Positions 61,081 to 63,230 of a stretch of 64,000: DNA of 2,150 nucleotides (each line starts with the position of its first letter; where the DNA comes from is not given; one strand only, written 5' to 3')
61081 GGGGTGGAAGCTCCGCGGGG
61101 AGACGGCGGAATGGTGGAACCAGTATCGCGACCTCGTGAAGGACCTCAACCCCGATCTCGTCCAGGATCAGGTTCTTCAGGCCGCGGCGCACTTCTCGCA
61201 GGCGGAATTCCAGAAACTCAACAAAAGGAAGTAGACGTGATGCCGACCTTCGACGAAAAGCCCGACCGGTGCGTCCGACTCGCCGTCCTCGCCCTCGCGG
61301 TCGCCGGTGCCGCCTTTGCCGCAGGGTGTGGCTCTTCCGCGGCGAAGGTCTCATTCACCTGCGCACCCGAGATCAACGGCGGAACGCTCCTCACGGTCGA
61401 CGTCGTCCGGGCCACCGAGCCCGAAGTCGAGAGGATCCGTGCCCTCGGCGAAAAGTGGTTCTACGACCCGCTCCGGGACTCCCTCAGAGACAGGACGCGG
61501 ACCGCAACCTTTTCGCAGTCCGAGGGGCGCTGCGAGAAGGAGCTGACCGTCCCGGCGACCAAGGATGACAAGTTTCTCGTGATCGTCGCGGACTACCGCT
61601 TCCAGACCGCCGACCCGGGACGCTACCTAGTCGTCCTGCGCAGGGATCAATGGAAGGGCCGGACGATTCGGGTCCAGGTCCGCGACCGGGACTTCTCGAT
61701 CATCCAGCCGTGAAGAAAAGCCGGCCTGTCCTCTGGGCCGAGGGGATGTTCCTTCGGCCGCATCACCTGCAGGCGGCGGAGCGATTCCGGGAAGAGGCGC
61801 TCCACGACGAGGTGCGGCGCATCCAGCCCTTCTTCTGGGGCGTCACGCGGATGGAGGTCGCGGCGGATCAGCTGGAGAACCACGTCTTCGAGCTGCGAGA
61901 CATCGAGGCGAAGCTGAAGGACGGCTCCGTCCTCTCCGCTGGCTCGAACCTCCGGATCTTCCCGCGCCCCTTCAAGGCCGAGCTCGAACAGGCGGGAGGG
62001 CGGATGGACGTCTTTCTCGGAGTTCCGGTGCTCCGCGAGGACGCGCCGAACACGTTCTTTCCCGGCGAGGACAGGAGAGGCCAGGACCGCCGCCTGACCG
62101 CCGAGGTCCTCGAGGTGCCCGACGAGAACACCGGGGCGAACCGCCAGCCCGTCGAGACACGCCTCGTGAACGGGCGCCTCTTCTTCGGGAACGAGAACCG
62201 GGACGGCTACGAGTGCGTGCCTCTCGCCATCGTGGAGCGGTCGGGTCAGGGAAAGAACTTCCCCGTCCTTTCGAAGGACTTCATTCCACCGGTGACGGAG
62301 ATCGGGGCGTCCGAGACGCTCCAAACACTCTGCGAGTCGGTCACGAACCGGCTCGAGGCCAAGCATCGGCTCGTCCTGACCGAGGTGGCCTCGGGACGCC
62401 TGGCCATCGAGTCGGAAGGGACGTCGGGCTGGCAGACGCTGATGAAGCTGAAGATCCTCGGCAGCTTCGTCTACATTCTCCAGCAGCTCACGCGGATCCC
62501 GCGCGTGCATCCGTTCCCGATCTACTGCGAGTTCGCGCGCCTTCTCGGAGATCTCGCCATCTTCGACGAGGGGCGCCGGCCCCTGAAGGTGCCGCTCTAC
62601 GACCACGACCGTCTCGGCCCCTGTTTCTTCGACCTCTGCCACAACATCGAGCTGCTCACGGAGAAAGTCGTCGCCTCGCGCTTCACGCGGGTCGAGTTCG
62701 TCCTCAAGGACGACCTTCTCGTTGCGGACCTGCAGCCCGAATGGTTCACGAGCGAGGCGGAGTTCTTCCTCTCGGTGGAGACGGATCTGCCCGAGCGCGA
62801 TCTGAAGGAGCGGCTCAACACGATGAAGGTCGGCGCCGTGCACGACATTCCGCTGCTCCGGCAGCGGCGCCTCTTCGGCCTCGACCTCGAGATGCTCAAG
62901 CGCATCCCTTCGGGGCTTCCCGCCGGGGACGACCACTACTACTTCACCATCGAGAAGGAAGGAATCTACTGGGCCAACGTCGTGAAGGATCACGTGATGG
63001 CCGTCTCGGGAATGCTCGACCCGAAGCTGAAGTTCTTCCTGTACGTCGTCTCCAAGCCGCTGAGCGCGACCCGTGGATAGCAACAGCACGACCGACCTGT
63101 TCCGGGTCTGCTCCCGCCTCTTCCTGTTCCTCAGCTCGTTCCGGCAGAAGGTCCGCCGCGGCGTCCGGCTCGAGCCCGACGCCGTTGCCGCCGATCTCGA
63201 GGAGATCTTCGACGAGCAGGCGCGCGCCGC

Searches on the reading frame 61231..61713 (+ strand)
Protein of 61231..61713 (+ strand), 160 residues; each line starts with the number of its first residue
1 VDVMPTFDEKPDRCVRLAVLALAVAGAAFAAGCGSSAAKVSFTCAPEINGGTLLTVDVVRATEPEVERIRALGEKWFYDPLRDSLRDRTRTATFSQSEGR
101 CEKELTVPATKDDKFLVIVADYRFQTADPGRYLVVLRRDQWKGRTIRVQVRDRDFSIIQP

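Call 45: search_protein_families(library=pfam, proteins=[window:61231-61713:+], max_evalue=0.001)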
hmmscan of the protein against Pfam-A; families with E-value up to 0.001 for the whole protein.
window:61231-61713:+ (160 aa): 0 families
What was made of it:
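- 61240..61713 (+): 157-aa lipoprotein in the TssJ position (signal peptide with lipobox LAAGC). No Pfam hit (call 45).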

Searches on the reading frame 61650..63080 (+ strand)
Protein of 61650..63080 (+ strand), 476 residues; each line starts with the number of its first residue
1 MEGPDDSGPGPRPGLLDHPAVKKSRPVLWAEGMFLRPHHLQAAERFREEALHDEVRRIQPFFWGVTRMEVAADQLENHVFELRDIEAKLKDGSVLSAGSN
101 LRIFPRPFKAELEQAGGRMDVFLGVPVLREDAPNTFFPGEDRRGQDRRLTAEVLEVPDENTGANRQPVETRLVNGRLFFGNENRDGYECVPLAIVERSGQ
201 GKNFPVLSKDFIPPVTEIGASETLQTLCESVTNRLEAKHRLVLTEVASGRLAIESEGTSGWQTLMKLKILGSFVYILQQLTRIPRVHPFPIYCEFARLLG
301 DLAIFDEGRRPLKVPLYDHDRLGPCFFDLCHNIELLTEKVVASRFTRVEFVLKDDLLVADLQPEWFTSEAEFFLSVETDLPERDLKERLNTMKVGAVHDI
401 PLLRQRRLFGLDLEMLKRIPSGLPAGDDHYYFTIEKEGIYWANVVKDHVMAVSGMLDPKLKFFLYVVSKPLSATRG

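Call 4: search_protein_families(library=pfam, proteins=[window:61650-63080:+], max_evalue=1)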
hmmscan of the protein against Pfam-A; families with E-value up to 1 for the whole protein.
window:61650-63080:+ (476 aa): 1 family
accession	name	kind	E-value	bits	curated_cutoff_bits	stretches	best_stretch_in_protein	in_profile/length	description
PF05936.17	T6SS_VasE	-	4.9e-83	279.7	23.4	1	39-452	1-413/429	Bacterial Type VI secretion, VC_A0110, EvfL, ImpJ, VasE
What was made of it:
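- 61710..63080 (+): TssK. Pfam T6SS_VasE E = 4.9e-83 (call 4).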
